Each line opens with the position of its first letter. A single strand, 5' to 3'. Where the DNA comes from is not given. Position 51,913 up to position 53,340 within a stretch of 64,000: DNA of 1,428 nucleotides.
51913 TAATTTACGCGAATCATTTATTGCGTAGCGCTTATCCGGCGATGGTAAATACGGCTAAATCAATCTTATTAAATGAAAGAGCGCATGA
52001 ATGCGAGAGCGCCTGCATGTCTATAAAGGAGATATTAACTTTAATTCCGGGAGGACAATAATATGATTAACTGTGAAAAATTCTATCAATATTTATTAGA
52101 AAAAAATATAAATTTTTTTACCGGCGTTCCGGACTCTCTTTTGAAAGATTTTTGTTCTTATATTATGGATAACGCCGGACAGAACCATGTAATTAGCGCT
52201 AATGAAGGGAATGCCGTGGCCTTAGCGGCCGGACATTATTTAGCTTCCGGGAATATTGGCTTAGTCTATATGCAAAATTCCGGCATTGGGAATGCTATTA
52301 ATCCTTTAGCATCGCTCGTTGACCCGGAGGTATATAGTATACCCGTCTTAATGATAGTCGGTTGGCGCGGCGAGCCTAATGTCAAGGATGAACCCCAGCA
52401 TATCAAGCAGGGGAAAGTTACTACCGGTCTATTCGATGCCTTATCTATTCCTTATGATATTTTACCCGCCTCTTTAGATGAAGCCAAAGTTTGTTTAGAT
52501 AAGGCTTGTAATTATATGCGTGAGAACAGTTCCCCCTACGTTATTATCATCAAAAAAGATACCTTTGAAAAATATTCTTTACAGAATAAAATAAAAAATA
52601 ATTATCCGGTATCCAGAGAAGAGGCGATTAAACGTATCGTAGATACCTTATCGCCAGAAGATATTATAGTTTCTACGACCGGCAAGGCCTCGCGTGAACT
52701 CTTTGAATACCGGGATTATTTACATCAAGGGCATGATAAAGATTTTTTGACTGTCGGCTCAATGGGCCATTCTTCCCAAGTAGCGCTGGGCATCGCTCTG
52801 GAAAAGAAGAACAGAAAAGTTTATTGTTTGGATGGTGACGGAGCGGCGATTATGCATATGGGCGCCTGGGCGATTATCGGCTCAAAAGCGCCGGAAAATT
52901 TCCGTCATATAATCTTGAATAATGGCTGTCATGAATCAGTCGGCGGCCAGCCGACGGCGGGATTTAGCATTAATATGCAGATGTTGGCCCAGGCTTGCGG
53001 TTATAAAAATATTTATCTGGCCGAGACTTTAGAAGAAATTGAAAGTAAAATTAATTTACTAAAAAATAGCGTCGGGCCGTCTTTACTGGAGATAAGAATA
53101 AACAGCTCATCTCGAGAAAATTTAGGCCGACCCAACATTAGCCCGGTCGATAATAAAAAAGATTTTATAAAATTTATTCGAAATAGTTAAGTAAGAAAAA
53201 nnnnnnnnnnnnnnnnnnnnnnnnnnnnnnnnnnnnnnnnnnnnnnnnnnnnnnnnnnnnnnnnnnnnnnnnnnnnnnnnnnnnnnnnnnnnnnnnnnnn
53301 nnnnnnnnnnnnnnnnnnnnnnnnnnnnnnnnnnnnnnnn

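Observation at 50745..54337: Complete phosphonate module (cytidylyltransferase-PepM fusion, Ppd, Fe-ADH) at the end of a surface-glycan cluster in a CPR-like genome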

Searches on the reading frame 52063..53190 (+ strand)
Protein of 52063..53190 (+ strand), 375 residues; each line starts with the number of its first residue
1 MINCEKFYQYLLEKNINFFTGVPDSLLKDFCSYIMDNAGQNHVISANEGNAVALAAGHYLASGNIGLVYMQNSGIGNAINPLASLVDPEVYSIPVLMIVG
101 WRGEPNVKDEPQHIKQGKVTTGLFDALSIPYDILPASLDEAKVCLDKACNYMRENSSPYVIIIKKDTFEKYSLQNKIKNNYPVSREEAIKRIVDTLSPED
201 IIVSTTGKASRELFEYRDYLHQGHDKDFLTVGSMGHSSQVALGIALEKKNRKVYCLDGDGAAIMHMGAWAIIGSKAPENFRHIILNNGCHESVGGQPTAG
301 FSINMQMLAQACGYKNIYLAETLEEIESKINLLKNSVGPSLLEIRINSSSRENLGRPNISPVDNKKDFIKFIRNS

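Call 3: search_protein_families(library=pfam, proteins=[window:52063-53190:+])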
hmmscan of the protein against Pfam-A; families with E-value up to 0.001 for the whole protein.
window:52063-53190:+ (375 aa): 2 families
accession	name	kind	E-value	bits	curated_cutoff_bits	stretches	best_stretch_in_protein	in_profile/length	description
PF02776.23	TPP_enzyme_N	-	7.3e-17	61.7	26.8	1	7-115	7-110/119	Thiamine pyrophosphate enzyme, N-terminal TPP binding domain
PF02775.26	TPP_enzyme_C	-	1.2e-14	54.9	21.9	1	228-344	24-151/151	Thiamine pyrophosphate enzyme, C-terminal TPP binding domain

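Call 4: search_protein_families(library=ncbifam, proteins=[window:52063-53190:+])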
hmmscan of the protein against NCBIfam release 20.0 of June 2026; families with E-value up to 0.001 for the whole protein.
window:52063-53190:+ (375 aa): 41 families (the best 25 are shown)
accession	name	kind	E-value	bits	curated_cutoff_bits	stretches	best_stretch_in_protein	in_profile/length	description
TIGR03297.1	Ppyr-DeCO2ase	equivalog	6.7e-149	495.8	312.5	1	15-372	1-360/360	phosphonopyruvate decarboxylase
TIGR03846.1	sulfopy_beta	equivalog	3.6e-35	121.5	221.5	1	185-372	1-181/182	sulfopyruvate decarboxylase subunit beta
TIGR03845.1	sulfopyru_alph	equivalog_domain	8.3e-27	94.1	147.95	1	6-166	3-158/160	sulfopyruvate decarboxylase subunit alpha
NF004813.0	PRK06163.1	equivalog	2.2e-24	86.3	240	1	178-369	8-193/202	hypothetical protein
TIGR00118.1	acolac_lg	equivalog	1.1e-12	47.2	538.35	2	178-349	356-537/557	biosynthetic-type acetolactate synthase large subunit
NF005860.0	PRK07789.1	equivalog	1.8e-11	43.1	881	2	166-265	384-483/615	acetolactate synthase large subunit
NF005485.1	PRK07092.1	equivalog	2.2e-11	43.3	493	1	173-292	338-455/523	benzoylformate decarboxylase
NF006016.1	PRK08155.1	equivalog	4.2e-10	38.7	870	1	178-291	355-467/554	acetolactate synthase large subunit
NF005584.0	PRK07282.1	equivalog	1.5e-09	37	970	0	165-349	351-543/566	acetolactate synthase large subunit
NF006524.0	PRK08978.1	equivalog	1.7e-09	36.5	738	0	183-274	352-443/548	acetolactate synthase 2 catalytic subunit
NF005228.0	PRK06725.1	equivalog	1.2e-08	33.7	991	0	35-103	49-115/571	acetolactate synthase large subunit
NF005760.0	PRK07586.1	equivalog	2.7e-08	33.3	363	1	185-271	338-425/514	acetolactate synthase large subunit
NF004710.0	PRK06048.1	equivalog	3e-08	32.6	976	0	165-289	349-470/561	acetolactate synthase large subunit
NF006203.0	PRK08327.1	equivalog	6e-08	31.6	456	1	178-293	382-494/571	thiamine pyrophosphate-requiring protein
NF004919.0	PRK06276.1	equivalog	9.1e-08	30.9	866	1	166-272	348-455/582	acetolactate synthase large subunit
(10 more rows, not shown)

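Call 56: list_cluster_members(proteins=[window:52063-53187:+, window:53201-54334:+, window:44885-45733:+, window:57077-58753:+])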
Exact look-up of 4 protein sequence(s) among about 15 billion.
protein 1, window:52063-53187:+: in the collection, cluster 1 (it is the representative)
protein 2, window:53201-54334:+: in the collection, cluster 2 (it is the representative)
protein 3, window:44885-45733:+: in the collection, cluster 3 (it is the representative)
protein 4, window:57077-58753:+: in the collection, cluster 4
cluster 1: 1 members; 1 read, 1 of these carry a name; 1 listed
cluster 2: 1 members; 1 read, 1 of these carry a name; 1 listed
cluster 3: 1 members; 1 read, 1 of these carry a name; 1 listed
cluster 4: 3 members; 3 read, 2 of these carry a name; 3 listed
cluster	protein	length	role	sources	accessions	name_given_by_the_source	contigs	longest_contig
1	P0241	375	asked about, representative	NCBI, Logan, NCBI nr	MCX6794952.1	MAG: phosphonopyruvate decarboxylase [Candidatus Falkowbacteria bacterium] | phosphonopyruvate decarboxylase [Candidatus Falkowbacteria bacterium]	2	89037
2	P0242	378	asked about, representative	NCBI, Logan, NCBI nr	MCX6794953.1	MAG: phosphonoacetaldehyde reductase [Candidatus Falkowbacteria bacterium] | phosphonoacetaldehyde reductase [Candidatus Falkowbacteria bacterium]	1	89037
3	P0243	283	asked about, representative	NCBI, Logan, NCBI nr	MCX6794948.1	MAG: CDP-alcohol phosphatidyltransferase family protein [Candidatus Falkowbacteria ... | CDP-alcohol phosphatidyltransferase family protein [Candidatus Falkowbacteria bacterium]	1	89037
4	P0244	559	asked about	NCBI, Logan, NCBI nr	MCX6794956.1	MAG: hypothetical protein NTY31_03155 [Candidatus Falkowbacteria bacterium] | hypothetical protein [Candidatus Falkowbacteria bacterium]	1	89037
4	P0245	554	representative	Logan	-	-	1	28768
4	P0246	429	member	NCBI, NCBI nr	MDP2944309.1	MAG: hypothetical protein Q8N57_01885, partial [bacterium] | hypothetical protein [bacterium]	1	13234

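Call 57: find_homologous_proteins(query=P0243, max_evalue=1e-10)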
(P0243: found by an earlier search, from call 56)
Query P0243 (283 aa): 8 proteins with E <= 1e-10 among 2036 candidates.
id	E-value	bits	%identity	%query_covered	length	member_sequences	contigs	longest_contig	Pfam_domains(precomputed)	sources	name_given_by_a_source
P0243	1.2e-177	607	100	100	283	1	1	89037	PF01066.27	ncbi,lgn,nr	ncbi:MAG: CDP-alcohol phosphatidyltransferase family protein [Candidatus Falkowbacteria bacterium]|n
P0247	8.1e-97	342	57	97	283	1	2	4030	PF01066.27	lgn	-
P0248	2.6e-88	314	54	99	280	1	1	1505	PF01066.27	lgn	-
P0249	4.5e-88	314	56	95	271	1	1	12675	PF01066.27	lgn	-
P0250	9.6e-84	299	53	94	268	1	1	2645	PF01066.27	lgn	-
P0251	1.7e-83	298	53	95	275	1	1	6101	PF01066.27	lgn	-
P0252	6.3e-83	297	55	93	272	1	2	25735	PF01066.27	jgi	-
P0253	3.4e-73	265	49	92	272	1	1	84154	PF01066.27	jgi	jgi:phosphatidylglycerophosphate synthase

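Call 58: find_encoding_contigs(protein=P0252, flank=9000, max_places=1)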
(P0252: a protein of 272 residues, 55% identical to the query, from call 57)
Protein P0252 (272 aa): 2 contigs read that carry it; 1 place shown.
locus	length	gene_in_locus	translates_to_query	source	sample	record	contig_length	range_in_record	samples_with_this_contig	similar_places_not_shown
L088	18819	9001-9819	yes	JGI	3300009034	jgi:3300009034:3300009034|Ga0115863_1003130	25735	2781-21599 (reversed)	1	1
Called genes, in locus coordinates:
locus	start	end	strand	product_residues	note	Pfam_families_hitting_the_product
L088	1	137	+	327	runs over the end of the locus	PF00535:Glycos_transf_2, PF10111:Glyco_tranf_2_2 (weak), PF13632:Glyco_trans_2_3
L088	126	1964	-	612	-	PF00515:TPR_1, PF07719:TPR_2, PF13414:TPR_11, PF13424:TPR_12, PF13432:TPR_16, PF14559:TPR_19, PF13431:TPR_17, PF00515:TPR_1, +27 more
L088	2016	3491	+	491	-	PF02310:B12-binding (weak), PF04055:Radical_SAM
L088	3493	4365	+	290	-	PF00535:Glycos_transf_2, PF10111:Glyco_tranf_2_2, PF13641:Glyco_tranf_2_3 (weak), PF02709:Glyco_transf_7C (weak), PF10111:Glyco_tranf_2_2 (weak)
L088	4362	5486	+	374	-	PF20706:GT4-conflict, PF00534:Glycos_transf_1, PF13692:Glyco_trans_1_4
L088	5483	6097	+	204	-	PF01209:Ubie_methyltran, PF05219:DREV (weak), PF13489:Methyltransf_23, PF07021:MetW (weak), PF13847:Methyltransf_31, PF08241:Methyltransf_11, PF08242:Methyltransf_12, PF13649:Methyltransf_25, +1 more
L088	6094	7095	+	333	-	PF00535:Glycos_transf_2, PF10111:Glyco_tranf_2_2 (weak), PF13641:Glyco_tranf_2_3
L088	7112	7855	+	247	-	PF02353:CMAS (weak), PF07021:MetW, PF13489:Methyltransf_23, PF13847:Methyltransf_31, PF08241:Methyltransf_11, PF08242:Methyltransf_12, PF13649:Methyltransf_25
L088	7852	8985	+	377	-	PF13439:Glyco_transf_4, PF00534:Glycos_transf_1, PF13692:Glyco_trans_1_4, PF13524:Glyco_trans_1_2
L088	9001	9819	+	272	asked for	PF01066:CDP-OH_P_transf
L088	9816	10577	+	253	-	PF00483:NTP_transferase (weak), PF12804:NTP_transf_3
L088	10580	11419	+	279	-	-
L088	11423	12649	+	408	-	PF07690:MFS_1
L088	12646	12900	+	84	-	PF01663:Phosphodiest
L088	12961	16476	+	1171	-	-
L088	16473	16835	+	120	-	-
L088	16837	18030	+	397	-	-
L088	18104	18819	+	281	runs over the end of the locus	-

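Call 59: find_encoding_contigs(protein=P0253, flank=9000, max_places=1)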
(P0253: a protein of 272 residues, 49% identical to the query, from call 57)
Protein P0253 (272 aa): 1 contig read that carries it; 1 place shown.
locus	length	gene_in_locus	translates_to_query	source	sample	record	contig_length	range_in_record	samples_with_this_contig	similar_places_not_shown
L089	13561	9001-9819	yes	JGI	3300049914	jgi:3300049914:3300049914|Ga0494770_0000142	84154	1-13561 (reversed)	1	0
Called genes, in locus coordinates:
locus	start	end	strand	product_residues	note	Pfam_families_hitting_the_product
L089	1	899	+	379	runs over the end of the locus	PF20706:GT4-conflict, PF00534:Glycos_transf_1, PF13692:Glyco_trans_1_4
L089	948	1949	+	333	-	PF01073:3Beta_HSD, PF01370:Epimerase, PF02719:Polysacc_synt_2 (weak), PF04321:RmlD_sub_bind, PF07993:NAD_binding_4 (faint), PF13460:NAD_binding_10, PF16363:GDP_Man_Dehyd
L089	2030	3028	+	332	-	PF00535:Glycos_transf_2, PF10111:Glyco_tranf_2_2 (weak), PF13641:Glyco_tranf_2_3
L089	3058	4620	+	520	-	PF02310:B12-binding, PF04055:Radical_SAM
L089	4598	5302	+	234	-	PF13649:Methyltransf_25 (weak), PF08241:Methyltransf_11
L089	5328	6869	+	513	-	PF13489:Methyltransf_23, PF07021:MetW, PF13847:Methyltransf_31, PF08241:Methyltransf_11, PF08242:Methyltransf_12, PF13649:Methyltransf_25, PF13489:Methyltransf_23, PF07021:MetW, +10 more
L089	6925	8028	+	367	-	PF01041:DegT_DnrJ_EryC1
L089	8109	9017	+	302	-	PF13506:Glyco_transf_21, PF13641:Glyco_tranf_2_3, PF00535:Glycos_transf_2, PF10111:Glyco_tranf_2_2, PF13632:Glyco_trans_2_3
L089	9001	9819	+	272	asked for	PF01066:CDP-OH_P_transf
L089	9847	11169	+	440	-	PF01467:CTP_transf_like, PF13714:PEP_mutase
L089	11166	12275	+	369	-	PF02776:TPP_enzyme_N, PF02775:TPP_enzyme_C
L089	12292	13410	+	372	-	PF00465:Fe-ADH, PF13685:Fe-ADH_2 (faint), PF25137:ADH_Fe_C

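Call 60: find_encoding_contigs(protein=P0249, flank=9000, max_places=1)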
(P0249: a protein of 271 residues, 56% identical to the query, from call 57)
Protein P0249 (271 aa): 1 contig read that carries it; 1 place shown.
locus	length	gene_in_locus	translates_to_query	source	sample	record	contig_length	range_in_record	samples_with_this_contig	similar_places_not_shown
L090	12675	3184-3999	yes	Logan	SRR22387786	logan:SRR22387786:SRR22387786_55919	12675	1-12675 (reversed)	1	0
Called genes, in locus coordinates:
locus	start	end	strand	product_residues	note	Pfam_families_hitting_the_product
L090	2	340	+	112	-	?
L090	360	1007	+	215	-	PF01728:FtsJ (weak), PF13489:Methyltransf_23, PF07021:MetW, PF13847:Methyltransf_31, PF08241:Methyltransf_11, PF08242:Methyltransf_12, PF13649:Methyltransf_25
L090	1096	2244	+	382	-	PF01041:DegT_DnrJ_EryC1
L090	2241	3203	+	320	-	PF00535:Glycos_transf_2, PF13641:Glyco_tranf_2_3, PF13632:Glyco_trans_2_3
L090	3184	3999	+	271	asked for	PF01066:CDP-OH_P_transf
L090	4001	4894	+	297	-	PF00535:Glycos_transf_2, PF10111:Glyco_tranf_2_2, PF13506:Glyco_transf_21 (weak), PF13641:Glyco_tranf_2_3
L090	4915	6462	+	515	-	PF02310:B12-binding, PF04055:Radical_SAM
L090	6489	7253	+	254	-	PF13489:Methyltransf_23, PF13649:Methyltransf_25, PF13847:Methyltransf_31, PF08241:Methyltransf_11, PF08242:Methyltransf_12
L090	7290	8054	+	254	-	PF13489:Methyltransf_23, PF02353:CMAS, PF08241:Methyltransf_11, PF08242:Methyltransf_12, PF13649:Methyltransf_25, PF13847:Methyltransf_31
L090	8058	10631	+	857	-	-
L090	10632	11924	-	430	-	PF13385:Laminin_G_3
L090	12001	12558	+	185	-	-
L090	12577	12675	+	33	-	?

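Call 63: search_protein_families(library=ncbifam, proteins=[L088:10580-11419:+, L088:9816-10577:+], max_evalue=0.001)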
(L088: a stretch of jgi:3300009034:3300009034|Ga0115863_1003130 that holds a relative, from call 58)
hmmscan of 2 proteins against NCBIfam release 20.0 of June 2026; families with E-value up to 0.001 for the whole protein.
L088:10580-11419:+ (279 aa): 3 families
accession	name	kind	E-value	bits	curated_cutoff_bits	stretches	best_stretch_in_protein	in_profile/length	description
NF045665.1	NTPtran_DVU1551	equivalog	4.3e-07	29.3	315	1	31-102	193-259/359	DVU_1551 family NTP transferase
TIGR00277.1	HDIG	domain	6.1e-05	22.8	27.6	1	54-107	2-46/84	HDIG domain-containing metalloprotein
TIGR00295.1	TIGR00295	hypoth_equivalog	0.00017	21.4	172.35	1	54-109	11-62/164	TIGR00295 family protein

L088:9816-10577:+ (253 aa): 15 families
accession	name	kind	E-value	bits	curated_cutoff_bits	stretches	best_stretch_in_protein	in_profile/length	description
TIGR03992.1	Arch_glmU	subfamily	1e-17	64.1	292.1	1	1-132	1-136/393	bifunctional sugar-1-phosphate nucleotidylyltransferase/acetyltransferase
NF041313.1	UDPGP_AglF_Halo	equivalog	1.4e-15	57.4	400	1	1-126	1-132/234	UTP--glucose-1-phosphate uridylyltransferase AglF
NF041135.1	IPPtranDIPPsyn_Thcocales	equivalog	2.1e-12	46.7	580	1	1-248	1-216/419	bifunctional L-myo-inositol-1-phosphate cytidylyltransferase/CDP-L-myo-inositol myo-inositolphosphotransferase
NF045761.1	NAMPUrTaseMurU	equivalog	6.4e-11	42.5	250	1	1-58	1-57/226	N-acetylmuramate alpha-1-phosphate uridylyltransferase MurU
TIGR01099.1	galU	equivalog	1.2e-08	34.9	326.8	1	1-60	2-60/261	UTP--glucose-1-phosphate uridylyltransferase GalU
TIGR01208.1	rmlA_long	equivalog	1.4e-08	34.1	320.25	1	2-63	1-62/353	glucose-1-phosphate thymidylyltransferase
NF041173.1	Sug_nt_acttase_Thmprot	equivalog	1.2e-07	31.1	600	1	1-133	1-136/405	bifunctional sugar-1-phosphate nucleotidylyltransferase/acetyltransferase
TIGR02623.1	G1P_cyt_trans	equivalog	1.2e-05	24.9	300.25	1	1-65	1-63/255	glucose-1-phosphate cytidylyltransferase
NF007516.0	PRK10122.1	equivalog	1.5e-05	24.3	534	1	1-54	4-56/297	UTP--glucose-1-phosphate uridylyltransferase GalF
TIGR01105.1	galF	equivalog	2.6e-05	23.5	659.2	1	1-54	4-56/297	GalU regulator GalF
NF045665.1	NTPtran_DVU1551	equivalog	3.9e-05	22.9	315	1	1-85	1-80/359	DVU_1551 family NTP transferase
NF052502.1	man1P_GTase_Rv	exception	4.2e-05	22.6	440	1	2-61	2-60/352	mannose-1-phosphate guanylyltransferase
NF049965.1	GlMnHpPGnyltfHddC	equivalog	9.2e-05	22.2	300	1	1-65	1-64/221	D-glycero-D-manno-heptose 1-phosphate guanosyltransferase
NF010934.1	PRK14354.1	equivalog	0.00013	20.7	450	1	3-68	2-63/447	bifunctional UDP-N-acetylglucosamine diphosphorylase/glucosamine-1-phosphate N-acetyltransferase GlmU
NF009928.0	PRK13389.1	equivalog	0.00042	19.6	548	1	2-54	10-61/302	UTP--glucose-1-phosphate uridylyltransferase GalU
